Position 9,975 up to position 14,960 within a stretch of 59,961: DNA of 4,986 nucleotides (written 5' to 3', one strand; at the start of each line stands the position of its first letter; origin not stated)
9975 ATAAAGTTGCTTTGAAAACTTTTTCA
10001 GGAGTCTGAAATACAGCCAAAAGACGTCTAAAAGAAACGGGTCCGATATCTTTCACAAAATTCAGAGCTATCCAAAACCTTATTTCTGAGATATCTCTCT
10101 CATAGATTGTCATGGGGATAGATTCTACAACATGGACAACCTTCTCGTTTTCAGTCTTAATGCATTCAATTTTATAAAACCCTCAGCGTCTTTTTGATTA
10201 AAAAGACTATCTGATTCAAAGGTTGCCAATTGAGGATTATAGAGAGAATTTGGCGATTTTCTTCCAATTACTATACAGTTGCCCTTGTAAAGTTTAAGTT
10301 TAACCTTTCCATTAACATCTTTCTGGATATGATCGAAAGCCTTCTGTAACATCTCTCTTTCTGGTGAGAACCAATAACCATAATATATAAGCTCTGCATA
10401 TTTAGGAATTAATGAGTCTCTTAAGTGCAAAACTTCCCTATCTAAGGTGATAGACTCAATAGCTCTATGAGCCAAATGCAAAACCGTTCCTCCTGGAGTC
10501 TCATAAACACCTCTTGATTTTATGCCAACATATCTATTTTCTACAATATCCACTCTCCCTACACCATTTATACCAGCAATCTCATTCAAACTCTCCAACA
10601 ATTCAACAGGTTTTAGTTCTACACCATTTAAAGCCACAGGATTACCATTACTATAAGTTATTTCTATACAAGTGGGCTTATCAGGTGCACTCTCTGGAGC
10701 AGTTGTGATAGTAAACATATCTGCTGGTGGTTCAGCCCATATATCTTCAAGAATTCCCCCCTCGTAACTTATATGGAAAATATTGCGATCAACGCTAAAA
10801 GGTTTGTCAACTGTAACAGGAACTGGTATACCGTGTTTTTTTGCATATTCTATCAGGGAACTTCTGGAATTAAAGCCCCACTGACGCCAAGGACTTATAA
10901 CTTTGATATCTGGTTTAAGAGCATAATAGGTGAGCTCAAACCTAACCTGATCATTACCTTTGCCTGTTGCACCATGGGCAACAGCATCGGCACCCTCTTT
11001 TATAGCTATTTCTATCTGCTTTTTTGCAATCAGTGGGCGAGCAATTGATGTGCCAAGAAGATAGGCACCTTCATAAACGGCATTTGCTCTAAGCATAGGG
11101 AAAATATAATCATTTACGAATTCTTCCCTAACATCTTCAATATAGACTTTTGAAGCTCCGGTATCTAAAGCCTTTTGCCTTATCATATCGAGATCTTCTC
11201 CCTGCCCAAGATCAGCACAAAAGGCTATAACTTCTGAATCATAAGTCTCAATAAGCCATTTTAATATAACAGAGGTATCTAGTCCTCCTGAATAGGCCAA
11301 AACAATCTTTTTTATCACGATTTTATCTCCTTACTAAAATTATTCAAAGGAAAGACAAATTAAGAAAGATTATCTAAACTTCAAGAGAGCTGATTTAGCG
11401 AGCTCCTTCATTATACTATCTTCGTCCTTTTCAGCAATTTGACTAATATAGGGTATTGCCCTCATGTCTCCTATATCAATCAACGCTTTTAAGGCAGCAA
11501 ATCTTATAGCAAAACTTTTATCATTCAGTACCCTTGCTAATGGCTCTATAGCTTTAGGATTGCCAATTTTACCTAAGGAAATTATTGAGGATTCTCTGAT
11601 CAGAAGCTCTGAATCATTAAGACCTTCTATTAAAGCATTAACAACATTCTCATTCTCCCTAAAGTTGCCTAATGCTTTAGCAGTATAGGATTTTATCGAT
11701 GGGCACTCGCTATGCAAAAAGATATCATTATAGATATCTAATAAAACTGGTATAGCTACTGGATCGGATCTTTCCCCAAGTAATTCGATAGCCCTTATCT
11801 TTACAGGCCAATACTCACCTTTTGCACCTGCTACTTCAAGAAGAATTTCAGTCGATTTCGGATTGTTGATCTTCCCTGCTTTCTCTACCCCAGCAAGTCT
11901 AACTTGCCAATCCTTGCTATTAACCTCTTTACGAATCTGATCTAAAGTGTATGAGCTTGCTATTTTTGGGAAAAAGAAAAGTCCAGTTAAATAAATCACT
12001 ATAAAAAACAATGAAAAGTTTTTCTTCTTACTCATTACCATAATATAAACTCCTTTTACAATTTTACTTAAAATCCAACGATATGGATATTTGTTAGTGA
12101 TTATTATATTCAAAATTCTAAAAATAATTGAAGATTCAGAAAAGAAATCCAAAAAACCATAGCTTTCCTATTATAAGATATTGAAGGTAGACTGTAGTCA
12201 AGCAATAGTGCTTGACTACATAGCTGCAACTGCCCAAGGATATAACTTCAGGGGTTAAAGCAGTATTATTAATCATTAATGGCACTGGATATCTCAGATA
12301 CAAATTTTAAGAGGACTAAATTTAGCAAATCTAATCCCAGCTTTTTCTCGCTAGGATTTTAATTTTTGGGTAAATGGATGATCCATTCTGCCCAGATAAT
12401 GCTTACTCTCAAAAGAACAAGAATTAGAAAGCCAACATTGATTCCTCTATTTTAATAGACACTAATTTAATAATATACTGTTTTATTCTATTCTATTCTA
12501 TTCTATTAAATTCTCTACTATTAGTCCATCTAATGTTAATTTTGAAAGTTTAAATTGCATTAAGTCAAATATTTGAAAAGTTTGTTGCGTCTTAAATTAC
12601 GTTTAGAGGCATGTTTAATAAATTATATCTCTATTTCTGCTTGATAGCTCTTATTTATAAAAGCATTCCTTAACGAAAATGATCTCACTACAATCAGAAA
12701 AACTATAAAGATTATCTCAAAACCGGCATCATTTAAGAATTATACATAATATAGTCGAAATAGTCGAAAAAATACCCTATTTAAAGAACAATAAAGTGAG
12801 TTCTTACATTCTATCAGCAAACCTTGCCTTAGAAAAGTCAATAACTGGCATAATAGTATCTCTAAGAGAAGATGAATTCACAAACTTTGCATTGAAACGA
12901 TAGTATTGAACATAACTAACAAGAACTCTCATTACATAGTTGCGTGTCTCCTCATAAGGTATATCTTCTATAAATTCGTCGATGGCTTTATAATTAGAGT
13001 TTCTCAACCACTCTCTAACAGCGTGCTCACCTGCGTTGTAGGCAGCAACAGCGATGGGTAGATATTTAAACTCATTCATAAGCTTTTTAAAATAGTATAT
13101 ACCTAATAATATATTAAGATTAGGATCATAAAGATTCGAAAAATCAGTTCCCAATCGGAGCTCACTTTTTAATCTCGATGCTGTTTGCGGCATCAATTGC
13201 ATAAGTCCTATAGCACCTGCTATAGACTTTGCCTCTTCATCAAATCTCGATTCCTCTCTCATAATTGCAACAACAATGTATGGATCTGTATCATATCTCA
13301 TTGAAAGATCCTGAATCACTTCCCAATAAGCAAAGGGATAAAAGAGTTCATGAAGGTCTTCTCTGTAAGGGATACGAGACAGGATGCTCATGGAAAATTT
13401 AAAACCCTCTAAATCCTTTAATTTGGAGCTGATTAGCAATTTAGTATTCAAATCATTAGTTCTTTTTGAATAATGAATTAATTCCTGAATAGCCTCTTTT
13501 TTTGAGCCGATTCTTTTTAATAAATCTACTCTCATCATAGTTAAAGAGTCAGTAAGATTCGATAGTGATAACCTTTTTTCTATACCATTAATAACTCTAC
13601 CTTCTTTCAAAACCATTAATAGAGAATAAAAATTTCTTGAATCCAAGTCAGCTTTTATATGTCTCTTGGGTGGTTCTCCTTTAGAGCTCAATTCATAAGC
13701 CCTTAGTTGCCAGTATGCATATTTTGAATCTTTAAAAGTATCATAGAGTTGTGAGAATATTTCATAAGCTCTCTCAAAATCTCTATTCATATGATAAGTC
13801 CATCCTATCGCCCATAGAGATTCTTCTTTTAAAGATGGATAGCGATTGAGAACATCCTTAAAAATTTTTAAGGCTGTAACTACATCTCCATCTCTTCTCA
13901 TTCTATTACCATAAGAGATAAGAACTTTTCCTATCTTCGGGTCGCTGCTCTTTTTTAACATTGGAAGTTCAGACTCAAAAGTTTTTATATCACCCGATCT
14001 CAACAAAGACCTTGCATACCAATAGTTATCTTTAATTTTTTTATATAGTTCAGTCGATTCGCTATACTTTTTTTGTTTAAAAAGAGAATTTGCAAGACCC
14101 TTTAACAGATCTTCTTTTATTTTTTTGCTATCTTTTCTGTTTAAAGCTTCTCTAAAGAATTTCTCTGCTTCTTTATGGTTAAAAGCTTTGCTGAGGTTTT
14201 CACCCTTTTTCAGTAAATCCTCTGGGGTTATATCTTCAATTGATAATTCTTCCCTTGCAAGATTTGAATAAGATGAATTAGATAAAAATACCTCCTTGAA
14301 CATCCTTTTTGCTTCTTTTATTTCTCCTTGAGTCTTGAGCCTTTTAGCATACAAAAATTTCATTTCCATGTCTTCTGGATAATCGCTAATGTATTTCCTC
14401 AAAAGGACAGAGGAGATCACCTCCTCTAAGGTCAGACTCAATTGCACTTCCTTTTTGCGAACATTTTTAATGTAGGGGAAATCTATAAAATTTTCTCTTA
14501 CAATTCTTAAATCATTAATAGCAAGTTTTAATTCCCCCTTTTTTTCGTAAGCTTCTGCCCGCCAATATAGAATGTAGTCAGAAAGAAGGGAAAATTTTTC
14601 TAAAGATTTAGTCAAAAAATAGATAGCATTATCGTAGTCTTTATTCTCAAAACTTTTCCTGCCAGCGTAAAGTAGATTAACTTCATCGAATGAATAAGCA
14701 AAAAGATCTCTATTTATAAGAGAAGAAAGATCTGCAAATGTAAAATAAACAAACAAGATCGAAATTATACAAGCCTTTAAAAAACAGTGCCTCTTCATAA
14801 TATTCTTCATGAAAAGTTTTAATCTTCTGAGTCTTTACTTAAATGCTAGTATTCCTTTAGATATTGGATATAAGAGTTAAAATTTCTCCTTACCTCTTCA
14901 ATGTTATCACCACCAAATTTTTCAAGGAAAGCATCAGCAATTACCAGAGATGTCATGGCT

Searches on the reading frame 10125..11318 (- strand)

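Call 12: search_protein_families(library=pfam, proteins=[window:10125-11318:-], max_evalue=0.001)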
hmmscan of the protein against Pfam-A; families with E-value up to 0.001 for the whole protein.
window:10125-11318:- (397 aa): 2 families
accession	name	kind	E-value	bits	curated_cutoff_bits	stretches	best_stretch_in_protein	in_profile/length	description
PF20979.2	Arginosuc_syn_C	-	3.8e-86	288.6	27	1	174-390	1-217/219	Arginosuccinate synthase C-terminal domain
PF00764.25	Arginosuc_synth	-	1.6e-70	236.7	27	1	4-165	1-162/162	Arginosuccinate synthase N-terminal HUP domain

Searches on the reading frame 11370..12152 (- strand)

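Call 12: search_protein_families(library=pfam, proteins=[window:11370-12152:-], max_evalue=0.001)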
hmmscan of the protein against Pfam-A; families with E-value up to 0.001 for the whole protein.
window:11370-12152:- (260 aa): 3 families
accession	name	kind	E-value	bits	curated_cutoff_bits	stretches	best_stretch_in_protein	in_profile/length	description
PF13646.12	HEAT_2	-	2.9e-32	111.2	27.7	3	188-256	19-87/88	HEAT repeats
PF03130.22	HEAT_PBS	-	3.9e-16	58.2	20.9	0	185-211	1-27/27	PBS lyase HEAT-like repeat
PF02985.28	HEAT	-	2e-11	43.4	23.5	0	170-197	1-28/31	HEAT repeat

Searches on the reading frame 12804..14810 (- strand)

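Call 7: search_protein_families(library=pfam, proteins=[window:12804-14810:-], max_evalue=0.001)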
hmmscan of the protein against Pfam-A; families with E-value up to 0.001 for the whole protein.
window:12804-14810:- (668 aa): 11 families
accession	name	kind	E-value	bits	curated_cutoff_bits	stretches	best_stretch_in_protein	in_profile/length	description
PF01464.25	SLT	-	4.6e-31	107.3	21.3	1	499-613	3-116/117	Transglycosylase SLT domain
PF07719.23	TPR_2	-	3.5e-13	49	27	0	235-258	3-26/34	Tetratricopeptide repeat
PF13428.12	TPR_14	-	2e-11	43.8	23.5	0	331-369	3-40/44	Tetratricopeptide repeat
PF14559.12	TPR_19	-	2.9e-11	44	25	0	307-371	4-66/68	Tetratricopeptide repeat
PF13174.12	TPR_6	-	3.7e-10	40.2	26.3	0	330-362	1-33/33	Tetratricopeptide repeat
PF13424.12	TPR_12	-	4.5e-09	36.8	30.1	0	304-360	13-76/77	Tetratricopeptide repeat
PF00515.34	TPR_1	-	2.2e-07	30.8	27.8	0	235-258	3-26/34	Tetratricopeptide repeat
PF12895.13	ANAPC3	-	1.3e-06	29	27.2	0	56-102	2-47/82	Anaphase-promoting complex, cyclosome, subunit 3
PF13374.12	TPR_10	-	9.7e-06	25.9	27.5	0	239-258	8-27/42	Tetratricopeptide repeat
PF10300.15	Iml2-TPR_39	-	2.3e-05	23.7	22.2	0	307-377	277-350/467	Iml2/Tetratricopeptide repeat protein 39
PF13432.12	TPR_16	-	7e-05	23.6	32.7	0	58-100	12-52/65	Tetratricopeptide repeat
